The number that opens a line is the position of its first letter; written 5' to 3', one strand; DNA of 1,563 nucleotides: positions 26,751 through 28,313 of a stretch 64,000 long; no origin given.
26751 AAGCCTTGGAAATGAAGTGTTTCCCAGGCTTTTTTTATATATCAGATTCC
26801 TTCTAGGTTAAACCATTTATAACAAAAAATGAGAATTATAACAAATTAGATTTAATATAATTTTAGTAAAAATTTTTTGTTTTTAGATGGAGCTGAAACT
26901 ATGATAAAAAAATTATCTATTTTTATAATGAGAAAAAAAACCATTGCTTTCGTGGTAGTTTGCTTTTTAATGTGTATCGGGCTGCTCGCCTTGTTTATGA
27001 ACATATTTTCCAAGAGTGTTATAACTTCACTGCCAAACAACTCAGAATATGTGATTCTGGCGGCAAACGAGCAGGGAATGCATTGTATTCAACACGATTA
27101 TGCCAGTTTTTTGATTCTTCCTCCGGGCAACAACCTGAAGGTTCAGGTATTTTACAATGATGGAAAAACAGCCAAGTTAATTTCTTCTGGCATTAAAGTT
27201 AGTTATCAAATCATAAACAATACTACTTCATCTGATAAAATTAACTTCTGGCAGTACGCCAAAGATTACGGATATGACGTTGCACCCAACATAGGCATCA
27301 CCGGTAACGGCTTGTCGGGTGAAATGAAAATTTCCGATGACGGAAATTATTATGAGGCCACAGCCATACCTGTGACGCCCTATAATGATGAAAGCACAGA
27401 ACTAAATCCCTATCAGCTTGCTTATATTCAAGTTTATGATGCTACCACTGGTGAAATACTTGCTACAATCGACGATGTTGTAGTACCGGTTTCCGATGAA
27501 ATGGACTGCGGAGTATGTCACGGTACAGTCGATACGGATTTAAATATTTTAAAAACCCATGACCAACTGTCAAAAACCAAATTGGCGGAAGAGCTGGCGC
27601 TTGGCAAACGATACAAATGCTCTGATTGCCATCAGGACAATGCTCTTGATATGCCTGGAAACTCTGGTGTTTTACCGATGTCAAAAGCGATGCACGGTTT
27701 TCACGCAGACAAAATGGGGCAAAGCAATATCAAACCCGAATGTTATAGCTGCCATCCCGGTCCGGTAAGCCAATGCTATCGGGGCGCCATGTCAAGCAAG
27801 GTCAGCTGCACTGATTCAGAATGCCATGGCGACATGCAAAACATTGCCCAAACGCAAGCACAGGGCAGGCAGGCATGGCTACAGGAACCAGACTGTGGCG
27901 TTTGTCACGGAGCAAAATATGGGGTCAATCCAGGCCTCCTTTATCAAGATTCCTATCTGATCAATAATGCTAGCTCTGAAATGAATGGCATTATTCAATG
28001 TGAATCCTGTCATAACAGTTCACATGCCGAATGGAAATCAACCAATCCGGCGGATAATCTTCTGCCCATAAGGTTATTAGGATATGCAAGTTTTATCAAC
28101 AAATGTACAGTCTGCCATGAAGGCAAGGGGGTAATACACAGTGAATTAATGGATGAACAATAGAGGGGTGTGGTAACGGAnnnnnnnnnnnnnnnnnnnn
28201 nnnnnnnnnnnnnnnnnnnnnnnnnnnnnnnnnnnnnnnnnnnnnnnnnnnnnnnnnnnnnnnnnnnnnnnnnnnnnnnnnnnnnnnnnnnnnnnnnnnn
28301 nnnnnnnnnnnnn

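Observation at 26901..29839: Heptaheme cytochrome c carrying one CX4CH site, paired with a stand-alone CcmF/NrfE-like heme lyase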

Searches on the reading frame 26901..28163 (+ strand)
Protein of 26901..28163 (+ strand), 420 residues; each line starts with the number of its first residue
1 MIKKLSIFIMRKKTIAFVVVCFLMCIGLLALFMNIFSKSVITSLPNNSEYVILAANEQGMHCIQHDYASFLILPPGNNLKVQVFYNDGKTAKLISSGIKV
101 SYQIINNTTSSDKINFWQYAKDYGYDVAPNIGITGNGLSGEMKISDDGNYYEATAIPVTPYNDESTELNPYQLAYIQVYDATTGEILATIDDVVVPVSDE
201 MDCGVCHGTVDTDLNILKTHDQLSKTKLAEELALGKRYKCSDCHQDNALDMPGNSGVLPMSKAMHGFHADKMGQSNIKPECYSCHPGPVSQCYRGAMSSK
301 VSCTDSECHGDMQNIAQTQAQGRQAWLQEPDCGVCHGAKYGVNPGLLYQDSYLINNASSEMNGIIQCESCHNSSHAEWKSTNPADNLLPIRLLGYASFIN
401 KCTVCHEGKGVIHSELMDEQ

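Call 4: search_protein_families(library=pfam, proteins=[window:26901-28163:+], max_evalue=0.01)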
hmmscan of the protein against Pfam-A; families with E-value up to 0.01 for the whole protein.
window:26901-28163:+ (420 aa): 2 families
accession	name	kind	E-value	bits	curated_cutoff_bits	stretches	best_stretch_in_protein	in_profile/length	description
PF14522.11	Cytochrome_C7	-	2.4e-09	37.3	24.8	0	362-409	10-51/67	Cytochrome c7 and related cytochrome c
PF14537.11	Cytochrom_c3_2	-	6.9e-06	26.9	25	0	200-246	26-66/79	Cytochrome c3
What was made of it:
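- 26901..28163 (+): Heptaheme c-type cytochrome, 420 aa. N-terminal membrane anchor (aa 12-39, nt 26934-27017). Beta-sandwich domain (aa 50-196, nt 27048-27488). Heme domain (aa 200-413, nt 27498-28139). Pfam Cytochrome_C7 and c3_2 (call 4).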

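Call 5: search_protein_families(library=ncbifam, proteins=[window:26901-28163:+], max_evalue=0.01)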
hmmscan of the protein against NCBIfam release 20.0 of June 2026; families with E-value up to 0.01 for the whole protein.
window:26901-28163:+ (420 aa): 2 families
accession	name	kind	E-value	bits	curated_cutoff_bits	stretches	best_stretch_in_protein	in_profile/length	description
TIGR01904.2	GSu_C4xC__C2xCH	domain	1.3e-05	24.8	27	1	298-339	19-59/73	CxxxxCH/CxxCH domain c-type cytochrome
TIGR03507.1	decahem_SO1788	subfamily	0.0012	17.3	209.3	1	235-338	574-662/672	OmcA/MtrC family decaheme c-type cytochrome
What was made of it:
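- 27807..27827 (+): Fourth heme site, CTDSECH (CX4CH), aa 303-309. NCBIfam TIGR01904 (CxxxxCH/CxxCH domain) scores 24.8 bits at aa 298-339 against a cut-off of 27 (call 5).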

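Call 7: find_homologous_proteins(query=window:26901-28163:+)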
Query window:26901-28163:+ (420 aa): 606 proteins with E <= 0.001 among 3599 candidates; the best 120 are listed.
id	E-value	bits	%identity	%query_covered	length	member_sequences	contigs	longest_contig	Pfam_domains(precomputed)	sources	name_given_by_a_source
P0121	4.8e-283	956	98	100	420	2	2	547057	PF14537.12,PF14522.12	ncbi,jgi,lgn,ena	-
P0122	3.2e-212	723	71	98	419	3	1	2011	PF14522.12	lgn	-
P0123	9.2e-206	702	71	100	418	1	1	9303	PF14522.12,PF22113.2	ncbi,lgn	ncbi:MAG: hypothetical protein AB7C97_12970 [Oscillospiraceae bacterium]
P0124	5.6e-203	692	70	99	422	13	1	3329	PF14537.12,PF14522.12,PF22113.2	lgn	-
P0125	3.3e-200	683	69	99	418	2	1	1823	PF14522.12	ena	-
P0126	4.5e-200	683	69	99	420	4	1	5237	PF14522.12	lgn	-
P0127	7.7e-198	675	68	100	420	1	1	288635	PF14522.12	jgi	-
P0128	3.2e-196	670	67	99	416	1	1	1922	PF14522.12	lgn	-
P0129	3.3e-196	670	67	99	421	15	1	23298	PF14522.12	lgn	-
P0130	1.0e-195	668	67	100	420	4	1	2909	PF14522.12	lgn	-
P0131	1.3e-195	668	68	98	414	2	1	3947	PF14522.12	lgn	-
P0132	5.2e-195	666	67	98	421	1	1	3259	PF14522.12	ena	-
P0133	7.8e-195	666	67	98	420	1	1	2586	PF14522.12,PF22113.2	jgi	jgi:hypothetical protein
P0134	3.0e-194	664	67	99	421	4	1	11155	PF14522.12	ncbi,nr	ncbi:MAG: hypothetical protein PHC45_03220 [Clostridiaceae bacterium]|nr:hypothetical protein [Clost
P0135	4.8e-194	663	67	99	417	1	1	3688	PF14522.12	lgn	-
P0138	3.6e-190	650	65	100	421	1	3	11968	PF14522.12,PF22113.2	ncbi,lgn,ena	-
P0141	1.5e-188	645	64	99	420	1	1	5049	PF14537.12,PF14522.12,PF22113.2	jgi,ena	-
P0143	1.8e-186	638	67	94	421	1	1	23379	PF14522.12,PF22113.2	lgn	-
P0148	3.8e-183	627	63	99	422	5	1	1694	PF14522.12,PF22113.2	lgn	-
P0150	2.2e-181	621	62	98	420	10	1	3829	PF14522.12,PF22113.2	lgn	-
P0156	2.1e-178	611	63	97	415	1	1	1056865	PF14522.12,PF22113.2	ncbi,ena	-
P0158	1.6e-176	605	63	99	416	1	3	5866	PF09699.16,PF14522.12,PF22113.2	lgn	-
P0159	4.0e-176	604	62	95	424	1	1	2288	PF14522.12,PF22113.2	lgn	-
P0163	3.2e-173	594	62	98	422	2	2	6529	PF14522.12,PF22113.2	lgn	-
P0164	2.4e-172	591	61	98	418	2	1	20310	PF14522.12,PF22113.2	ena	-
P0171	6.8e-167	574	62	93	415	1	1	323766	PF14537.12,PF14522.12,PF22113.2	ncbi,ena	-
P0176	1.7e-164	566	59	98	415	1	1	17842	PF14522.12,PF22113.2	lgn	-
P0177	2.1e-164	565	57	99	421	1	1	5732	PF09699.16,PF14522.12,PF22113.2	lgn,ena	-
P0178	5.2e-164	564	59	97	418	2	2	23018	PF14522.12,PF22113.2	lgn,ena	-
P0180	2.8e-162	558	58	98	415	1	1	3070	PF14522.12,PF22113.2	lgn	-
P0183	1.2e-160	553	58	98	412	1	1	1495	PF14522.12,PF22113.2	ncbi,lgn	-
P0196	1.8e-157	542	57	97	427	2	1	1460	PF14522.12,PF22113.2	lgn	-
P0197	2.4e-156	539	57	98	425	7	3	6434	PF14522.12,PF22113.2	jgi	jgi:hypothetical protein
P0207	9.0e-153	527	57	97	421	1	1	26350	PF14522.12,PF22113.2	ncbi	-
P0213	1.8e-147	510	51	98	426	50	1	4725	PF09699.16,PF14522.12,PF22113.2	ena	-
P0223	7.9e-139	481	51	97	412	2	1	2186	PF14537.12,PF02085.22,PF14522.12,PF22113.2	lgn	-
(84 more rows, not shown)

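Call 15: find_related_loci(query=A1, collection=genome_contigs, flank=10000)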
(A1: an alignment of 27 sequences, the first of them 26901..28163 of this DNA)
Query A1 (420 aa) in genome_contigs; peptide patterns used: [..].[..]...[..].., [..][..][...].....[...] (x = any residue, [..] = any of these).
599 stretches matched a pattern (row limit reached: there are more); 534 encode a relative of the query (tblastn E <= 1e-3); the best 80 are kept; 80 distinct loci.
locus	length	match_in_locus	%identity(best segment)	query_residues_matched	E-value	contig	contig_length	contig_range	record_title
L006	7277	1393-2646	71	1-418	0e+0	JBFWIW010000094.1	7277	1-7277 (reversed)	MAG: Oscillospiraceae bacterium isolate CA_2019_NHSR_114 NODE_21136_length_7277_cov_7.559021_NHSR, whole genome shotgun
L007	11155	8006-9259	67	1-416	0e+0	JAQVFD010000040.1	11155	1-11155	MAG: Clostridiaceae bacterium isolate STE_150 NODE_14746_length_11155_cov_3.230776_Sandtown_E, whole genome shotgun sequ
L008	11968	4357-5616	65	1-420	0e+0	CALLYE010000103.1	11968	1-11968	MAG TPA_asm: uncultured Clostridia bacterium isolate SRR1561999_bin.171_CONCOCT_v1.1_MAG genome assembly, contig: ERZ724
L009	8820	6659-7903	65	1-413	0e+0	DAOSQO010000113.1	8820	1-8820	MAG TPA_asm: Bacillota bacterium isolate AMR_MDS_2291 NODE_7571_length_8820_cov_5.737365, whole genome shotgun sequence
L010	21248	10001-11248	63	1-413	0e+0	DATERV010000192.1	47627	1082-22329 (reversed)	MAG TPA_asm: Lachnospiraceae bacterium isolate SMAG_U9084 k141_462384, whole genome shotgun sequence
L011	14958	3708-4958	61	2-415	1e-180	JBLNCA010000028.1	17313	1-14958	MAG: Burkholderiales bacterium isolate MAG137 PRJNA950955_bin43_renamed_27, whole genome shotgun sequence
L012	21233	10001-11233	63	5-413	2e-177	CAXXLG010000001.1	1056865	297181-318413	MAG: Christensenellaceae bacterium isolate f66689b3-5376-4084-bd6a-22509cc8097c genome assembly, contig: contig_1, whole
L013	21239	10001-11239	60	2-413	5e-176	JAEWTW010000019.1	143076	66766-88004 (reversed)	MAG: Bacillota bacterium isolate OH_SDB_160 k127_494797, whole genome shotgun sequence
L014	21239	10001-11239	57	2-413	7e-167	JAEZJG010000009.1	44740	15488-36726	MAG: Bacillota bacterium isolate OH_CDB_228 k127_396612, whole genome shotgun sequence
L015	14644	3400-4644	57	1-415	9e-163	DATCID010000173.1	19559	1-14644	MAG TPA_asm: Ruminiclostridium sp. isolate SMAG_U7850 k141_54820, whole genome shotgun sequence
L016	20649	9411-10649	57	5-414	2e-162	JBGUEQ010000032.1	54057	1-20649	MAG: Lachnotalea sp. isolate DXN-06 NODE_32_length_54057_cov_6.120471, whole genome shotgun sequence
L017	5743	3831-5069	57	2-412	2e-160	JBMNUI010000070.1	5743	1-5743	MAG: Eubacteriales bacterium isolate SBF912SR1HQ0008 scaffold_48716_c1, whole genome shotgun sequence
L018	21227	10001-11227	57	4-413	7e-158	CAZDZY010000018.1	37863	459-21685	MAG TPA_asm: uncultured Christensenellaceae bacterium isolate SRP192927_co6_833 genome assembly, contig: NODE_1777_lengt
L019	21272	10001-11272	55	2-419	9e-158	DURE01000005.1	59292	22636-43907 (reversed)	MAG TPA_asm: Clostridiales bacterium isolate AS08sgBPME_67 26711_AS08, whole genome shotgun sequence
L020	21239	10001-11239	57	2-412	7e-157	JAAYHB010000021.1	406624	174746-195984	MAG: Clostridiales bacterium isolate AS09scLD_304 193219_AS09, whole genome shotgun sequence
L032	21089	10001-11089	52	48-413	4e-119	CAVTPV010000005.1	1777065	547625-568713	MAG: uncultured Actinomycetota bacterium isolate MFD00905.bin.2.193 genome assembly, contig: contig_9521, whole genome s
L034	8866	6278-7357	44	48-413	8e-84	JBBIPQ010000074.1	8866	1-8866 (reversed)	MAG: Nitrospirota bacterium isolate BR1S70218_bin_306 NODE_7108_length_8866_cov_5.74219, whole genome shotgun sequence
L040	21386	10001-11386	32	24-406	4e-68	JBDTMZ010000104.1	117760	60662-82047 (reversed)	MAG: Candidatus Solibacter sp. isolate cluster3_bin.138 NODE_232_length_117760_cov_15.076301, whole genome shotgun seque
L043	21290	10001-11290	33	48-407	8e-66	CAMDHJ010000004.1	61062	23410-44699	MAG: Tepidiphilus sp. J10 isolate MiH-22jul19-99 genome assembly, contig: MiH-22jul19-C700, whole genome shotgun sequenc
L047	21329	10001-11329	33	44-406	1e-64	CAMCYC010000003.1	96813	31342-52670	MAG: Sulfurimonas crateris isolate MiH-14oct19-12 genome assembly, contig: MiH-14oct19-C240, whole genome shotgun sequen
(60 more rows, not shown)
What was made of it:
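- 26901..28163 (+): 606 homologues, and at least 534 species genomes with a relative (calls 7, 15).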

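Call 21: predict_structure(alignment_id=A1)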
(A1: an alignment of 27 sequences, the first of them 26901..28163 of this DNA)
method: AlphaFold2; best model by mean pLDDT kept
length: 420 residues; sequences in the alignment: 27
mean_pLDDT: 65.4   pTM: 0.67
mean pLDDT of the five models: 65.4, 55.3, 54.7, 49.3, 47.4
residues with pLDDT >= 90: 32; 70-90: 146; 50-70: 139; < 50: 103
segments of 3 or more residues with pLDDT < 50: 1-10, 38-47, 292-304, 307-309, 323-329, 339-370, 372-377, 406-420
pLDDT, mean of each block of 10 residues (from residue 1): 45 76 90 64 51 68 64 69 79 89 78 57 64 72 85 82 78 91 94 77 80 81 83 68 56 58 70 68 62 46 50 65 47 51 39 34 44 49 70 68 50 35
secondary structure, 60 per line:
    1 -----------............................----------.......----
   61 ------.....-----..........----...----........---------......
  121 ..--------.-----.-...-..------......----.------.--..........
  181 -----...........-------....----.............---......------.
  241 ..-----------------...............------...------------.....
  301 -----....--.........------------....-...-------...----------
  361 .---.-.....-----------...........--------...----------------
elements in order: H12-39 E50-56 H67-71 E77-86 E91-93 E98-105 H115-122 E139-141 E151-156 E171-180 E186-196 H204-207 H212-224 H228-233 H260-274 H296-300 H306-309 H312-320 H333-336 H367-371 H383-393
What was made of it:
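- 26901..28163 (+): AF2 model with pLDDT 65: helix 12-39 and strands across 50-196 (call 21).
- On Multiheme c-type cytochrome: N-terminal helix (call 21).
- Checked: The N-terminal helix spans residues 12-39 in the AF2 model (call 21).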

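Call 22: search_solved_structures(query=A1, max_evalue=1)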
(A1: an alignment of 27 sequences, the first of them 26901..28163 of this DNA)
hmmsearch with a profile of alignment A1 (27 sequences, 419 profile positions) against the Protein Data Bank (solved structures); distinct sequences matched with E-value up to 1: 5.
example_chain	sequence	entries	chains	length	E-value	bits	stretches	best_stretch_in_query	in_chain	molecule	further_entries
3t6d_C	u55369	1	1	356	0.28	12.9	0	239-288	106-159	Photosynthetic reaction center cytochrome c subunit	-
1vrn_C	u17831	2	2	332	0.91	11.2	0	239-288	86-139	Photosynthetic reaction center cytochrome c subunit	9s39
1dxr_C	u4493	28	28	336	0.92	11.2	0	239-288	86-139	PHOTOSYNTHETIC REACTION CENTER CYTOCHROME C SUBUNIT | PHOTOSYNTHETIC REACTION CENTER | Photosynthetic reaction center cytochrome C subunit precursor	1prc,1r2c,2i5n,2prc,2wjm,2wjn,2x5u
2jbl_C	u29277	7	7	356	0.94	11.2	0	239-288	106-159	PHOTOSYNTHETIC REACTION CENTER CYTOCHROME C SUBUNIT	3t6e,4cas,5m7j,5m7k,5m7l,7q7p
6et5_C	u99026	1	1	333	0.97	11.1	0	239-288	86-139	Photosynthetic reaction center cytochrome c subunit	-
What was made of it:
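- Closest known: MtrC / MtrF / OmcA outer-surface decaheme cytochromes. Different: No solved structure matches by sequence (call 22).
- Tried and rejected: A profile search of PDB sequences gave only chance-level hits (call 22).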

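Call 27: fold_search(model_id=the predicted structure, library=pdb)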
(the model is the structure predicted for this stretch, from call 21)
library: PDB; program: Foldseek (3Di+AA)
matches with E <= 10: 1029; with E <= 0.001: 0
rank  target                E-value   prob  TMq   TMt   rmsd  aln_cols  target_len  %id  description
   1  8gi2                  1.0e-02  0.66  0.14  0.29  14.5       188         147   12  Cryo-EM structure of Natrinema sp. J7-2 Type IV pilus, PilA2 (released 2023-08-16)
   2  2r2c_B                1.5e-02  0.63  0.14  0.42   9.1       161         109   13  Crystal structure of a domain of the outer membrane lipoprotein Omp28 from Porphyromonas gingivalis (released 2007-09-25)
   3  2r2c_A                2.2e-02  0.51  0.15  0.38   9.4       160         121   13  Crystal structure of a domain of the outer membrane lipoprotein Omp28 from Porphyromonas gingivalis (released 2007-09-25)
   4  6baa_A                3.2e-02  0.57  0.15  0.18  13.8       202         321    9  Cryo-EM structure of the pancreatic beta-cell KATP channel bound to ATP and glibenclamide (released 2017-11-01)
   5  2r39                  3.4e-02  0.38  0.14  0.39   9.8       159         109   10  Crystal structure of FixG-related protein from Vibrio parahaemolyticus (released 2007-09-11)
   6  8q68_B                4.6e-02  0.38  0.17  0.28   8.0       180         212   12  Crystal structure of TEAD1-YBD in complex with irreversible compound SWTX-143 (released 2023-10-04)
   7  5i16_H                4.9e-02  0.44  0.16  0.27   9.7       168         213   12  CRYSTAL STRUCTURE OF HUMAN GERMLINE ANTIBODY IGHV1-69/IGKV3-11 (released 2016-06-08)
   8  5i16_B                5.2e-02  0.47  0.16  0.28   9.3       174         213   11  CRYSTAL STRUCTURE OF HUMAN GERMLINE ANTIBODY IGHV1-69/IGKV3-11 (released 2016-06-08)
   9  9w2m_1                5.2e-02  0.20  0.16  0.11  11.6       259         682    8  Cryo-EM structure of the Cytoplasmic lattice(CPL) from mouse oocyte (released 2026-02-25)
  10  8cy9_D                5.6e-02  0.25  0.15  0.36   8.5       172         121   11  SARS-CoV-2 Spike protein in complex with a pan-sarbecovirus nanobody 1-23 (released 2022-07-06)
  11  3mln_B                5.9e-02  0.15  0.13  0.21  12.4       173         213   10  DNA binding domain of Early B-cell Factor 1 (Ebf1) bound to DNA (crystal form II) (released 2010-12-01)
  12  7rxc_N                7.1e-02  0.35  0.16  0.41   8.5       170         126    8  CryoEM structure of KDELR with Legobody (released 2021-10-06)
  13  5wb2_A                7.1e-02  0.33  0.15  0.15   8.4       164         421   11  US28 bound to engineered chemokine CX3CL1.35 and nanobodies (released 2018-06-13)
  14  2eig_A                7.1e-02  0.06  0.08  0.13  15.8       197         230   10  Lotus tetragonolobus seed lectin (Isoform) (released 2008-03-04)
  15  9yy0_H                7.5e-02  0.60  0.18  0.32   8.1       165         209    9  IGHV4-34 germline-reverted antibody pre166 (released 2026-02-11)
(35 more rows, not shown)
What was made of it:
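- Closest known: MtrC / MtrF / OmcA outer-surface decaheme cytochromes. Different: The fold search found nothing either, but the model is low-confidence (pLDDT 65), so that result is weak (call 27).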

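Call 37: search_protein_families(library=ncbifam, proteins=[L047:9278-11578:+, L043:9323-11545:+, L040:10001-12631:+, L034:6119-7360:+, L032:9719-11113:+], max_evalue=0.01)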
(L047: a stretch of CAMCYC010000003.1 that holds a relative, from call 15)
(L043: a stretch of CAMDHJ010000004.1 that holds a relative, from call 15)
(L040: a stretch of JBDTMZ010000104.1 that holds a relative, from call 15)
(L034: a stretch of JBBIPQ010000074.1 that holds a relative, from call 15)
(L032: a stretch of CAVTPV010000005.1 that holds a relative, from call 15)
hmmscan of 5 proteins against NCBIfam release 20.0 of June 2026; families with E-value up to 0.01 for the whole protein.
L047:9278-11578:+ (766 aa): 3 families
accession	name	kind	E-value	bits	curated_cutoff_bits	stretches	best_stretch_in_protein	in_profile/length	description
TIGR03153.1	cytochr_NrfH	equivalog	3.7e-05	23.8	134.2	1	483-573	45-136/138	cytochrome c nitrite reductase small subunit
TIGR03508.1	decahem_SO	subfamily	5.8e-05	22.7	192.2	0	492-599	36-129/258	DmsE family decaheme c-type cytochrome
TIGR04315.1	octaheme_Shew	subfamily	0.001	18.2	375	1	411-584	94-264/440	tetrathionate reductase family octaheme c-type cytochrome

L043:9323-11545:+ (740 aa): 1 family
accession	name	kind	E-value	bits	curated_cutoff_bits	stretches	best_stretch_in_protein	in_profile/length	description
NF008659.0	PRK11659.1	equivalog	0.0036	17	184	1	504-553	44-92/188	cytochrome c nitrite reductase pentaheme subunit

L040:10001-12631:+ (876 aa): 3 families
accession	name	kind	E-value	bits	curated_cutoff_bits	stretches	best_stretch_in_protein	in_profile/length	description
TIGR03437.1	Soli_cterm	paralog_domain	9.6e-56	189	29.05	1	646-876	1-225/225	Solibacter uncharacterized C-terminal domain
TIGR03507.1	decahem_SO1788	subfamily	3.3e-05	22.5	209.3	0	178-315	569-661/672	OmcA/MtrC family decaheme c-type cytochrome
NF012211.1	tand_rpt_95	domain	0.00024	21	90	1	584-635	34-86/98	tandem-95 repeat protein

L034:6119-7360:+ (413 aa): 0 families

L032:9719-11113:+ (464 aa): 0 families
